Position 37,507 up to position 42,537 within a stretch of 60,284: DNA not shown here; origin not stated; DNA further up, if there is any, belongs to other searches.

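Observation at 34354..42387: VirB10 carrying a ~1100-residue array of 17-aa repeats, preceded by a paralogous repeat-only membrane protein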

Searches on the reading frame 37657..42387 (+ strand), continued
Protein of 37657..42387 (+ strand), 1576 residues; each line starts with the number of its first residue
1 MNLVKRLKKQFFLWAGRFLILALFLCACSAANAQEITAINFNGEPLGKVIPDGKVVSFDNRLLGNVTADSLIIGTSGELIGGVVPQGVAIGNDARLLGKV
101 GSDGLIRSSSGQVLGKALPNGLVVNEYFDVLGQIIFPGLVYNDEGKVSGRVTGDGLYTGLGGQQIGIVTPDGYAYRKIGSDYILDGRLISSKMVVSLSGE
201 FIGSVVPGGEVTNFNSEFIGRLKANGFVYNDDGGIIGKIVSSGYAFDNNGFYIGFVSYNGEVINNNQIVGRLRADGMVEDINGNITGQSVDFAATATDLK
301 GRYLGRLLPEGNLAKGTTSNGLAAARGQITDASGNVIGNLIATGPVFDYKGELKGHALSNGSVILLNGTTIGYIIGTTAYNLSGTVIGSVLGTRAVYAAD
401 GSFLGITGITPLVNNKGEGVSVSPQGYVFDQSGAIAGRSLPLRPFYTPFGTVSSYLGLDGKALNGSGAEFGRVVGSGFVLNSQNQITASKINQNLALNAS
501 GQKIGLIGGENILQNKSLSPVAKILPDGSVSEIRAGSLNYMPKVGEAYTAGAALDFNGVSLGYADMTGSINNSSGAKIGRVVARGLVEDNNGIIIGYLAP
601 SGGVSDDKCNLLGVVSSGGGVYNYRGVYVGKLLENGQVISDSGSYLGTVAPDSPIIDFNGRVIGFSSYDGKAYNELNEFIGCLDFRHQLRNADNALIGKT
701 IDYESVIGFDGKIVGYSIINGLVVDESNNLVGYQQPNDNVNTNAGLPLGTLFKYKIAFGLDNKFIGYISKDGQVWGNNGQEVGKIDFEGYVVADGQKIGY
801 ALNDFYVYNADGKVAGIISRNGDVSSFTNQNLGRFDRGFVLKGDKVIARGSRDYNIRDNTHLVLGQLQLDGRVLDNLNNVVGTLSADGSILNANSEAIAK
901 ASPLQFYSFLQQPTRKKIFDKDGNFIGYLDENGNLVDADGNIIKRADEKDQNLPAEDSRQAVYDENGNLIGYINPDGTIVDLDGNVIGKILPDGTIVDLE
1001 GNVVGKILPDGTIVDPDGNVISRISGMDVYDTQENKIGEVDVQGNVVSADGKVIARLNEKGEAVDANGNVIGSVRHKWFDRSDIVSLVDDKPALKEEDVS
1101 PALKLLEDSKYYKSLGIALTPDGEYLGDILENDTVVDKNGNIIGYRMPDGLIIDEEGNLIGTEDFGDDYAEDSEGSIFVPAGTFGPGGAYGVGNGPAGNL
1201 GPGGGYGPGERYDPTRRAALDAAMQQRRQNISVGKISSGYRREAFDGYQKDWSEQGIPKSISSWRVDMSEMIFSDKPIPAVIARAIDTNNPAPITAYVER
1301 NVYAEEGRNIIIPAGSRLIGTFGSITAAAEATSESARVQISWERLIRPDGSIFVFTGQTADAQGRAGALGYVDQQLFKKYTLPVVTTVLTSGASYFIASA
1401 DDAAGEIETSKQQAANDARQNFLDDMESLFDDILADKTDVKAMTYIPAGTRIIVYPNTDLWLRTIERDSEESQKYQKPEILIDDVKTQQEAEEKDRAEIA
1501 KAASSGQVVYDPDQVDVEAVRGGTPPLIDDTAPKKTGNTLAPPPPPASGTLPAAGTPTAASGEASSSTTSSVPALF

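Call 16: find_encoding_contigs(protein=P0017, flank=10000, max_places=3)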
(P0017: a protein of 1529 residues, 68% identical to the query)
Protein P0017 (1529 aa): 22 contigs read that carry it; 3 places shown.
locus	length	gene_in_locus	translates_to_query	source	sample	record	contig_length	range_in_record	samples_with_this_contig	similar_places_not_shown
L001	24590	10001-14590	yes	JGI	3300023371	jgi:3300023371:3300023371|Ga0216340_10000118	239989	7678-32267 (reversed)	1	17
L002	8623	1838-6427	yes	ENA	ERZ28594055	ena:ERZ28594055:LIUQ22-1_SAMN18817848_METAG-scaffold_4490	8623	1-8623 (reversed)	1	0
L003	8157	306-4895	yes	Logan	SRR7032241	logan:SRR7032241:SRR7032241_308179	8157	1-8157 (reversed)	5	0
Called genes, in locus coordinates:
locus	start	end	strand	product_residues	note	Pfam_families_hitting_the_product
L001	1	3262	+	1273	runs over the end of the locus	-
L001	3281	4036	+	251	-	PF04335:VirB8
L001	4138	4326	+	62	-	-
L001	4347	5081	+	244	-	PF04335:VirB8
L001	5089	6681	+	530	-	PF03524:CagX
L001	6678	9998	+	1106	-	-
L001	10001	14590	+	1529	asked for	PF12396:DUF3659 (faint), PF21784:Bflower (faint), PF21785:Bflower_2 (weak), PF03743:TrbI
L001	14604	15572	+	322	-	PF00437:T2SSE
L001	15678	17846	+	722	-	-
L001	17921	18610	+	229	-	-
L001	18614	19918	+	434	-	-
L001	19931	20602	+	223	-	-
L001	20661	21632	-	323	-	PF01381:HTH_3, PF12844:HTH_19 (faint), PF13443:HTH_26 (faint), PF13560:HTH_31, PF01381:HTH_3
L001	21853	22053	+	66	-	-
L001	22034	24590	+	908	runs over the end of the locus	-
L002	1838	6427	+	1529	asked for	PF12396:DUF3659 (faint), PF21784:Bflower (faint), PF21785:Bflower_2 (weak), PF03743:TrbI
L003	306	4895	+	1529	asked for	PF12396:DUF3659 (faint), PF21784:Bflower (faint), PF21785:Bflower_2 (weak), PF03743:TrbI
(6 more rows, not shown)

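Call 26: find_related_loci(query=A2, collection=genome_contigs, flank=10000)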
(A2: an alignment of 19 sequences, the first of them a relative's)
Query A2 (1576 aa) in genome_contigs; peptide patterns used: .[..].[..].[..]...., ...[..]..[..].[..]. (x = any residue, [..] = any of these).
375 stretches matched a pattern; 306 encode a relative of the query (tblastn E <= 1e-3); the best 80 are kept; 80 distinct loci.
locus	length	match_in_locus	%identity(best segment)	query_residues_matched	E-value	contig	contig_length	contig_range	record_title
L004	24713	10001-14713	77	1-1576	0e+0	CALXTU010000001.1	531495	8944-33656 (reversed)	MAG: uncultured Alphaproteobacteria bacterium isolate BRZ_PK__bin103 genome assembly, contig: BRZ_PK__NODE_2_length_5314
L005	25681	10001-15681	68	1-1576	0e+0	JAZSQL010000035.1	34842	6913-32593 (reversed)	MAG: Alphaproteobacteria bacterium isolate T1900044543_TS20190009.MAGScoT_cleanbin_000006 SGB_90_k141_1111919, whole gen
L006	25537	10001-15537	68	1-1576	0e+0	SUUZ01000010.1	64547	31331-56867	MAG: Alphaproteobacteria bacterium isolate SIG59 NODE_10816_length_64547_cov_19.796911, whole genome shotgun sequence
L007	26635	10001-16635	63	1-1576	0e+0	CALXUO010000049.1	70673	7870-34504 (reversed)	MAG: uncultured Alphaproteobacteria bacterium isolate E20__bin257 genome assembly, contig: E20__k127_2725545, whole geno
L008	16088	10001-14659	69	1-1576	0e+0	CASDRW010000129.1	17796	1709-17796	uncultured proteobacterium isolate SI.B40.metabat-bins.148 genome assembly, contig: SI.B40.metabat-bins.148.fa_k141_3973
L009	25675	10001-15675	57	1-1576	0e+0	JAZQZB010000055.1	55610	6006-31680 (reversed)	MAG: Alphaproteobacteria bacterium isolate T1900045158_TC20190152.MAGScoT_cleanbin_000010 SGB_5000_k141_2342367, whole g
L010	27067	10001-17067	61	1-1538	0e+0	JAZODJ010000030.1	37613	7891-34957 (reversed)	MAG: Alphaproteobacteria bacterium isolate T1900044752_TS20190418.MAGScoT_cleanbin_000002 SGB_2243_k141_1367978, whole g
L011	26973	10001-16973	56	18-1539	0e+0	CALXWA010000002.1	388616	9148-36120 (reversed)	MAG: uncultured Alphaproteobacteria bacterium isolate BRZ_FL__bin18 genome assembly, contig: BRZ_FL__NODE_19_length_3886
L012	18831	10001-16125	55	4-1576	0e+0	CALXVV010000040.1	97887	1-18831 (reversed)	MAG: uncultured Alphaproteobacteria bacterium isolate E04__bin378 genome assembly, contig: E04__k127_2986412, whole geno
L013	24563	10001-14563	55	4-1576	0e+0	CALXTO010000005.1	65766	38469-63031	MAG: uncultured Alphaproteobacteria bacterium isolate BRZ_CT__bin33 genome assembly, contig: BRZ_CT__NODE_722_length_657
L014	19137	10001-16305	54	3-1576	0e+0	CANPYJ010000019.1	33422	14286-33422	MAG: uncultured Alphaproteobacteria bacterium isolate Lapin-004__bin38 genome assembly, contig: Lapin-004__NODE_1530_len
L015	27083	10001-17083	54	5-1543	0e+0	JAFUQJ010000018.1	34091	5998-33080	MAG: Alphaproteobacteria bacterium isolate RGIG4730 Roe_deer_Rectum.Co__c179762, whole genome shotgun sequence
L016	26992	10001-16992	55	6-1576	0e+0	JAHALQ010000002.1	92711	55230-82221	MAG: Proteobacteria bacterium isolate L3_072_000M1_dasL3_072_000M1_concoct_80 L3_072_000M1_scaffold_121, whole genome sh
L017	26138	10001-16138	54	1-1576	0e+0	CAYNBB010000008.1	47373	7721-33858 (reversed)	MAG TPA_asm: uncultured Azospirillaceae bacterium isolate SRP225648_co1_885 genome assembly, contig: NODE_1333_length_47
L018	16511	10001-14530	54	3-1576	0e+0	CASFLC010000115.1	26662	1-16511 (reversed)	uncultured proteobacterium isolate SI.A99.metabat-bins.196 genome assembly, contig: SI.A99.metabat-bins.196.fa_k141_3482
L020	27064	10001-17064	55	4-1576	0e+0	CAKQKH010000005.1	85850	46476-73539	MAG: uncultured Alphaproteobacteria bacterium isolate REFINED_METABAT215_TOP10_CONTIGS_1500_ASSEMBLY_K77_MERGED__Hadza_M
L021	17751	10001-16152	53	18-1576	0e+0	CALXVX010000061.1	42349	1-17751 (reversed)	MAG: uncultured Alphaproteobacteria bacterium isolate E21__bin46 genome assembly, contig: E21__k127_2757639, whole genom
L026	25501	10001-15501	52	6-1576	0e+0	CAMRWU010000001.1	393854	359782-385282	MAG TPA_asm: uncultured proteobacterium isolate SRR13573577_bin.13_metawrap_v1.3_MAG genome assembly, contig: NODE.1_len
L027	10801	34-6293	52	18-1576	0e+0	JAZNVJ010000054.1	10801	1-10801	MAG: Alphaproteobacteria bacterium isolate T1900044790_TS20190256.MAGScoT_cleanbin_000026 SGB_2645_k141_1621453, whole g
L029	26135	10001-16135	55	34-1576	0e+0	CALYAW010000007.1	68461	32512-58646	MAG: uncultured Alphaproteobacteria bacterium isolate BRZ_DM__bin108 genome assembly, contig: BRZ_DM__NODE_631_length_68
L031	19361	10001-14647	49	21-1576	0e+0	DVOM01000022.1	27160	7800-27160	MAG TPA_asm: Candidatus Scatocola faecigallinarum isolate 2846 CHK22__C134548_L27160_ERR2241687, whole genome shotgun se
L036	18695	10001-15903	52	1-1576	0e+0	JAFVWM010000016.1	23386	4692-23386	MAG: Alphaproteobacteria bacterium isolate RGIG5458 Sheep_Colon-5__c157016, whole genome shotgun sequence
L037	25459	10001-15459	52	9-1576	0e+0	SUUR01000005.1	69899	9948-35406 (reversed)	MAG: Alphaproteobacteria bacterium isolate SIG51 NODE_9497_length_69899_cov_3.835622, whole genome shotgun sequence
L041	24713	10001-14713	51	5-1576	0e+0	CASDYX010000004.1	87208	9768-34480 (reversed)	uncultured proteobacterium isolate O18_L1_385385_idba_bin.5 genome assembly, contig: O18_L1_385385_idba_bin.5.fa_scaffol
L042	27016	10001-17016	56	1-1576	0e+0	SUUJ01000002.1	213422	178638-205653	MAG: Alphaproteobacteria bacterium isolate SIG43 NODE_208_length_213422_cov_3.194552, whole genome shotgun sequence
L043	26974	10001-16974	45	7-1576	0e+0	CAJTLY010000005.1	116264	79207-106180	MAG TPA_asm: uncultured Alphaproteobacteria bacterium isolate MGBC103387 genome assembly, contig: MGBC103387.5, whole ge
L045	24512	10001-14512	53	1-1576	0e+0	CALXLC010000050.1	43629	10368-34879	MAG: uncultured Alphaproteobacteria bacterium isolate E27__bin196 genome assembly, contig: E27__k127_1115690, whole geno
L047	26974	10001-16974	45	7-1576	0e+0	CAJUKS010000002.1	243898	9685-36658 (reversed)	MAG TPA_asm: uncultured Alphaproteobacteria bacterium isolate MGBC160833 genome assembly, contig: MGBC160833.2, whole ge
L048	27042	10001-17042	48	2-1576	0e+0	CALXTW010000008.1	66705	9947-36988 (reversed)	MAG: uncultured Alphaproteobacteria bacterium isolate BRZ_RR__bin74 genome assembly, contig: BRZ_RR__NODE_434_length_667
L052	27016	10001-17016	60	4-1576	0e+0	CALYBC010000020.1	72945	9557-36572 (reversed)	MAG: uncultured Alphaproteobacteria bacterium isolate E17__bin256 genome assembly, contig: E17__k127_1539773, whole geno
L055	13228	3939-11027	41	6-1576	0e+0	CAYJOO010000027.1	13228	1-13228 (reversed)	MAG TPA_asm: uncultured Azospirillaceae bacterium isolate ERP123703_co3_30 genome assembly, contig: NODE_5738_length_132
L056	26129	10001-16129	55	8-1576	0e+0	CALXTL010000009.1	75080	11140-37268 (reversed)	MAG: uncultured Alphaproteobacteria bacterium isolate BRZ_KN__bin99 genome assembly, contig: BRZ_KN__NODE_359_length_750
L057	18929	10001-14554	49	9-1576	0e+0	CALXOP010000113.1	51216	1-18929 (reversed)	MAG: uncultured Alphaproteobacteria bacterium isolate E12__bin290 genome assembly, contig: E12__k127_5579550, whole geno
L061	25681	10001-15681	52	5-1576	0e+0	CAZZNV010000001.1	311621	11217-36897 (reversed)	MAG TPA_asm: uncultured Azospirillaceae bacterium isolate SRP199465_co1_58 genome assembly, contig: NODE_14_length_31162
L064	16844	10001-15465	46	8-1576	0e+0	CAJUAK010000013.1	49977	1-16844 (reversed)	MAG TPA_asm: uncultured Alphaproteobacteria bacterium isolate MGBC118957 genome assembly, contig: MGBC118957.13, whole g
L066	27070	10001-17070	61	5-1576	0e+0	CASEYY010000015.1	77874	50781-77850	uncultured proteobacterium isolate SI.O72.metabat-bins.143 genome assembly, contig: SI.O72.metabat-bins.143.fa_k141_1670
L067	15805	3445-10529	54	6-1576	0e+0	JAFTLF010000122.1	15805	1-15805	MAG: Alphaproteobacteria bacterium isolate RGIG3920 Roe_deer_Cecum-3__c566046, whole genome shotgun sequence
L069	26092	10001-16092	54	24-1576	0e+0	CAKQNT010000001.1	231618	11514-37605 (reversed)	MAG: uncultured Alphaproteobacteria bacterium isolate REFINED_METABAT215_TOP10_CONTIGS_1500_ASSEMBLY_K77_MERGED__Hadza_M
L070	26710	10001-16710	46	4-1576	0e+0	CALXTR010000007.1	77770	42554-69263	MAG: uncultured Alphaproteobacteria bacterium isolate BRZ_CI__bin121 genome assembly, contig: BRZ_CI__NODE_556_length_77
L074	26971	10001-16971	61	5-1576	0e+0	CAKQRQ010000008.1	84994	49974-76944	MAG: uncultured Alphaproteobacteria bacterium isolate REFINED_METABAT215_TOP10_CONTIGS_1500_ASSEMBLY_K77_MERGED__Hadza_M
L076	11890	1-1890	75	35-1576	0e+0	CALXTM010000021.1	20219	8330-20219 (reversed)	MAG: uncultured Alphaproteobacteria bacterium isolate BRZ_DP__bin105 genome assembly, contig: BRZ_DP__NODE_3975_length_2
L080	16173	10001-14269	44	21-1576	0e+0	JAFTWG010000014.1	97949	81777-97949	MAG: Alphaproteobacteria bacterium isolate RGIG4207 Roe_deer_Colon-3__c4304, whole genome shotgun sequence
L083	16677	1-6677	44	1-1576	0e+0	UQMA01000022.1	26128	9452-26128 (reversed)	uncultured Azospirillum sp. isolate UMGS418 genome assembly, contig: NODE_589_length_26128_cov_5.572048, whole genome sh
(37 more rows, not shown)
